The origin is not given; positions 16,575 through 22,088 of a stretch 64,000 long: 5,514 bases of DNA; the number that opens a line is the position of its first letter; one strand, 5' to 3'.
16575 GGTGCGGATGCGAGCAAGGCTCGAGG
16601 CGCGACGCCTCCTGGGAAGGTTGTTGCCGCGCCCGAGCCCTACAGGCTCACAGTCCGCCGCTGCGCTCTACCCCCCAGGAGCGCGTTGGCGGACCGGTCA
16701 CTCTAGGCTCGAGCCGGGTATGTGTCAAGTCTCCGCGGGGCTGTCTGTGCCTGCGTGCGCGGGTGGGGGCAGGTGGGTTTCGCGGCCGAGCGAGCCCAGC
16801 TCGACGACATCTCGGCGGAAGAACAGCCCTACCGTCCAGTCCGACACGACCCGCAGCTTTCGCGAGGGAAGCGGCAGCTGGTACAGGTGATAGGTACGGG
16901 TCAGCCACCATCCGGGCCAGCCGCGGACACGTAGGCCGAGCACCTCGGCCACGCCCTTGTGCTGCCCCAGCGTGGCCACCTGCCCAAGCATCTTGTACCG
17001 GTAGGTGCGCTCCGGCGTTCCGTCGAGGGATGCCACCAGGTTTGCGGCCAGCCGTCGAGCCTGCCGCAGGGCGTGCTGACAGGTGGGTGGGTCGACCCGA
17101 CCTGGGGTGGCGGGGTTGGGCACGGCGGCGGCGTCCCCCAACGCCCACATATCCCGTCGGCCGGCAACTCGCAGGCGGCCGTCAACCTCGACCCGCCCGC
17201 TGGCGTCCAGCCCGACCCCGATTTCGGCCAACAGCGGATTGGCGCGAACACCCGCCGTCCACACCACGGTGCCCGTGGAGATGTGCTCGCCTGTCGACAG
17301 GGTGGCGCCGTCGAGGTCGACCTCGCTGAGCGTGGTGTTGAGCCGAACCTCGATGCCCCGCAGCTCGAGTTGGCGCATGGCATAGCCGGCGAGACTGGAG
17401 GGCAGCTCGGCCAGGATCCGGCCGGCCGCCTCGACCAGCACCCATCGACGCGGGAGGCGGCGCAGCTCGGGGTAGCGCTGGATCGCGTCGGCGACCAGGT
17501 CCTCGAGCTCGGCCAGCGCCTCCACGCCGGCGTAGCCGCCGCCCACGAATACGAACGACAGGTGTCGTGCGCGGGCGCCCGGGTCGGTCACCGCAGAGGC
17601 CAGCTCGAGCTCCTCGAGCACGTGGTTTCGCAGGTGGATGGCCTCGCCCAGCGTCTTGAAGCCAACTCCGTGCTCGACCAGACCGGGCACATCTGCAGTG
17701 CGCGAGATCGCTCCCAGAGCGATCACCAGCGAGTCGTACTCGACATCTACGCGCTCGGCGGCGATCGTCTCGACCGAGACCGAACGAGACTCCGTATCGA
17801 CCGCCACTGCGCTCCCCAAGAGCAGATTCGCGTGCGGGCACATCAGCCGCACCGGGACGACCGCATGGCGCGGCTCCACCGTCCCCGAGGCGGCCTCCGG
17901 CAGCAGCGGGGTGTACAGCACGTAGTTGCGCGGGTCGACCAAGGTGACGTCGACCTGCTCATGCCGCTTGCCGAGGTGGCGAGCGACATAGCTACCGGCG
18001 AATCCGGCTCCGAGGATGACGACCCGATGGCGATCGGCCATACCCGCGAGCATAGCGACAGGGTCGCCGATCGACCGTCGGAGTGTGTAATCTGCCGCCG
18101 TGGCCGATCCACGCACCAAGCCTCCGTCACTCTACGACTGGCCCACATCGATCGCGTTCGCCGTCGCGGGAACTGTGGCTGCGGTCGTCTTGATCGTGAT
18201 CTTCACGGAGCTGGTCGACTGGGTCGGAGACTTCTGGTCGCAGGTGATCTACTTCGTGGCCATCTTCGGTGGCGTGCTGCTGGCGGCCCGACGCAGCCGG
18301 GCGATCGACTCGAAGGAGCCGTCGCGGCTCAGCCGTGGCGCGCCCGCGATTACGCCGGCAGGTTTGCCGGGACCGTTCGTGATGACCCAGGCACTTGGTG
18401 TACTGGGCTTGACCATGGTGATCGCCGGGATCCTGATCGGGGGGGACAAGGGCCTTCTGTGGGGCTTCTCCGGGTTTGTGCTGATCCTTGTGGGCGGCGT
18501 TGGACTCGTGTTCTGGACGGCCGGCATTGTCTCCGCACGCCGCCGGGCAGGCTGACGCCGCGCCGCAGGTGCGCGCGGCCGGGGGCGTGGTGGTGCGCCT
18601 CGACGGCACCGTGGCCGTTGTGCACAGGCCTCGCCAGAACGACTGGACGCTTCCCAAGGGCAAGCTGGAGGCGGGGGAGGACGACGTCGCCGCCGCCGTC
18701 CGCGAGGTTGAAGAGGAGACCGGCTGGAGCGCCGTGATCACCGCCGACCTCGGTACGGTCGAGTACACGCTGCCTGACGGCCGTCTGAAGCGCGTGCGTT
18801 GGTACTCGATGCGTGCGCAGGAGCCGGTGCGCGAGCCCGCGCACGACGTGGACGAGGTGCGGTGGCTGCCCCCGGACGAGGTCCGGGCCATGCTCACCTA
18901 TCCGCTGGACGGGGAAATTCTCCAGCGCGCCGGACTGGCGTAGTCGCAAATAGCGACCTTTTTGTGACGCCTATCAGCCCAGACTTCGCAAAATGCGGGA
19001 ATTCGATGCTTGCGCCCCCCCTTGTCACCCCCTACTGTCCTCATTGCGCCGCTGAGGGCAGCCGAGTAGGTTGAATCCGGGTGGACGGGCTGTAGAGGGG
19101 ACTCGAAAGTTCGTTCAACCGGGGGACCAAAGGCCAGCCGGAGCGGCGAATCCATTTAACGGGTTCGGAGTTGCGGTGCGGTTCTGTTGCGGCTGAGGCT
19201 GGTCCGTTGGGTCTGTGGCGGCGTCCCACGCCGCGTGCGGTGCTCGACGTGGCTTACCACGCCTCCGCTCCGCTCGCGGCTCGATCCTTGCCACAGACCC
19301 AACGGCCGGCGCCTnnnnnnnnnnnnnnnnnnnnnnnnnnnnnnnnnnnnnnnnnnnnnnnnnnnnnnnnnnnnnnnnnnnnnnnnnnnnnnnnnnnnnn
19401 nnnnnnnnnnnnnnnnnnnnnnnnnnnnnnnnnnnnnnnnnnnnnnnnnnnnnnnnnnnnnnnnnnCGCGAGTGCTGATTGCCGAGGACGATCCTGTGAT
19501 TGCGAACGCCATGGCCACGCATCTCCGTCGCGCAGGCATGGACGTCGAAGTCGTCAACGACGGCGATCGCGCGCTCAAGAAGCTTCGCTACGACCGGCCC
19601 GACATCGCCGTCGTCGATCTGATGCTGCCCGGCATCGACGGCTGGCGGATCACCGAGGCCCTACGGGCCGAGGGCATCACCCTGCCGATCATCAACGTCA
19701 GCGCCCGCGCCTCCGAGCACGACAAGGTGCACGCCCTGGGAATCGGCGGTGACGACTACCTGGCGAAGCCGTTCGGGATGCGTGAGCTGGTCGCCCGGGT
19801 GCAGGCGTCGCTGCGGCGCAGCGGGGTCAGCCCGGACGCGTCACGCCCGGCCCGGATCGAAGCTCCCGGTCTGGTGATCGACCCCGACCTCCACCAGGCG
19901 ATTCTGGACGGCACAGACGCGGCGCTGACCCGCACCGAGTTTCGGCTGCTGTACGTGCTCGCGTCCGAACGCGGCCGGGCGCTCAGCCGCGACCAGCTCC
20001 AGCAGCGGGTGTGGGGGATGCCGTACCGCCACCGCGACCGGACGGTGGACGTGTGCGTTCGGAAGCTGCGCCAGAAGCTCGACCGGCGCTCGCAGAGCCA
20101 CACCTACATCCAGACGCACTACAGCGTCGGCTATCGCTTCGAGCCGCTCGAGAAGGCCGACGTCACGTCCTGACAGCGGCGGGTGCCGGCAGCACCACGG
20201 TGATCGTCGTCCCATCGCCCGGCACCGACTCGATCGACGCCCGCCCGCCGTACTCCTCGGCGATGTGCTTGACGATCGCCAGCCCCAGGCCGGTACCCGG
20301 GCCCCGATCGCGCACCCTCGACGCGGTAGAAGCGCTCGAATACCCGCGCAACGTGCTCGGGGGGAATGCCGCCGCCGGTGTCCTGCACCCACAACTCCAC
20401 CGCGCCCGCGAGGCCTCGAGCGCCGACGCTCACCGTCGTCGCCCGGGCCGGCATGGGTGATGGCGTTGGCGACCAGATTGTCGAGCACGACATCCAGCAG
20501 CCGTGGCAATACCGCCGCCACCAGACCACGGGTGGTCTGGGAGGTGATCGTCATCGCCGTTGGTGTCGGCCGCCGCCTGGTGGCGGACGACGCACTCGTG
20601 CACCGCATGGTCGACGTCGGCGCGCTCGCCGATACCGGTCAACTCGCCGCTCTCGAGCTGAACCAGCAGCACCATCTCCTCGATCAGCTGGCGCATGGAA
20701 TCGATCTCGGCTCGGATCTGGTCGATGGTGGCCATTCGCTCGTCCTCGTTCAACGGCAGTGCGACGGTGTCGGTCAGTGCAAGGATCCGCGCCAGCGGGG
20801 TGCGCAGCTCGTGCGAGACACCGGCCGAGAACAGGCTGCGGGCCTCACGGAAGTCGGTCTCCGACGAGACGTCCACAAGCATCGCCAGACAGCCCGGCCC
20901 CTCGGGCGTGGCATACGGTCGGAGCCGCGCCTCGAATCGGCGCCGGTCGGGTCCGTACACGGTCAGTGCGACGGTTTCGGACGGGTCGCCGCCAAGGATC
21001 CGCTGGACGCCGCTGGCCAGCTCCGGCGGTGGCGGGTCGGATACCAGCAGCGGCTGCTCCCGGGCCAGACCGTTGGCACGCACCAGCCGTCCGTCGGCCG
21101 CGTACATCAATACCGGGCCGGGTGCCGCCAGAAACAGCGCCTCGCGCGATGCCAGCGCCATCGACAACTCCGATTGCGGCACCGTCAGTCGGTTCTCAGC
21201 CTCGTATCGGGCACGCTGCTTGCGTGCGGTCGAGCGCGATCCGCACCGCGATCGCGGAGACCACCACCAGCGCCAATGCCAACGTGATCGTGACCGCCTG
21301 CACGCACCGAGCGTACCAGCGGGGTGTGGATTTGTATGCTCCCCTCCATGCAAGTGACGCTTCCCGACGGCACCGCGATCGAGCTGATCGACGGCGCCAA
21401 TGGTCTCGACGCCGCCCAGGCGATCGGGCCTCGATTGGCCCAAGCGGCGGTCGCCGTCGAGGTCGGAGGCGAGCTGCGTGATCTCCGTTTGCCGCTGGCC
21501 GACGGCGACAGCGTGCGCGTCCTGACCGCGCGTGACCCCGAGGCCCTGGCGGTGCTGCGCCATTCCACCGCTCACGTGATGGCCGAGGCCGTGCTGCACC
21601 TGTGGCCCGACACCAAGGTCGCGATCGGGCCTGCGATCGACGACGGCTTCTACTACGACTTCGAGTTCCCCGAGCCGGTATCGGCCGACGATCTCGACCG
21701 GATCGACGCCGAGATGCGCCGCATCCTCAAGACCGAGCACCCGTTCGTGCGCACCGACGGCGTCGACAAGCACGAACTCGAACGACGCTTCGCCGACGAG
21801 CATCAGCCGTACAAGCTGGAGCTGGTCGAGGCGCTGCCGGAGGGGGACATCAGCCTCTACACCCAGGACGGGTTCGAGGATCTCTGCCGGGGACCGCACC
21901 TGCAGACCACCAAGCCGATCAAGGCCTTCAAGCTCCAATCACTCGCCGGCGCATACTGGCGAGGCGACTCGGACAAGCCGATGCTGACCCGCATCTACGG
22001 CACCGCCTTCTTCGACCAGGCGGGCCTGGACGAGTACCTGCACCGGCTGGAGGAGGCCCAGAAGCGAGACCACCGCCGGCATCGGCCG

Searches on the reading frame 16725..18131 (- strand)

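Call 62: search_protein_families(library=pfam, proteins=[window:16725-18131:-], max_evalue=0.00001)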
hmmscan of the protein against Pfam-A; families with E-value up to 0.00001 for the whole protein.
window:16725-18131:- (468 aa): 4 families
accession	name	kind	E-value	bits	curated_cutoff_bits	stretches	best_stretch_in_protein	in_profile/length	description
PF07992.20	Pyr_redox_2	-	3.2e-44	151.9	26.1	1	36-358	2-291/291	Pyridine nucleotide-disulphide oxidoreductase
PF00070.33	Pyr_redox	-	7.9e-11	42.8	22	0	193-276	2-71/82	Pyridine nucleotide-disulphide oxidoreductase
PF01266.30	DAO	-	3.6e-07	30.5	27.9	0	36-68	1-31/353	FAD dependent oxidoreductase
PF13454.12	NAD_binding_9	-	9.7e-06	26.1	21.8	0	38-70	1-35/155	FAD-NAD(P)-binding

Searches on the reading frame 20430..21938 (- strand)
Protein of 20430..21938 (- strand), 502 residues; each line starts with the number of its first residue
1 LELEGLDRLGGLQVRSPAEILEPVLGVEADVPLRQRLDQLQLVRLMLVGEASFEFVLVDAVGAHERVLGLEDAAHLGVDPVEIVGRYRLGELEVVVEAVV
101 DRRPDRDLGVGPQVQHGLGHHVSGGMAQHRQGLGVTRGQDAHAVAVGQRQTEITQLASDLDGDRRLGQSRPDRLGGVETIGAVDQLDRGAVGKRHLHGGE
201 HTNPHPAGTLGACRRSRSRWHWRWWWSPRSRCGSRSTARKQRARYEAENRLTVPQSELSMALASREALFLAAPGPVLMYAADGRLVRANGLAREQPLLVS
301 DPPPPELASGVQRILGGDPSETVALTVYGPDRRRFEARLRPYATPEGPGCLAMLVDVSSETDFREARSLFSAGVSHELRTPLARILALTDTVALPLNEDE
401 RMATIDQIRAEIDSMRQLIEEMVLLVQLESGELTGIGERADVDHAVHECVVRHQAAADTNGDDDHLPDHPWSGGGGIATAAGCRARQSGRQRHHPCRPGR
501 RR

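Call 62: search_protein_families(library=pfam, proteins=[window:20430-21938:-], max_evalue=0.00001)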
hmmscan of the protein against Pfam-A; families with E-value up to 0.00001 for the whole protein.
window:20430-21938:- (502 aa): 1 family
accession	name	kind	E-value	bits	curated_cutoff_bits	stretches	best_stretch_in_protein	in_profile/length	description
PF00512.31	HisKA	-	2.8e-12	46.9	26.9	1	366-431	1-66/66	His Kinase A (phospho-acceptor) domain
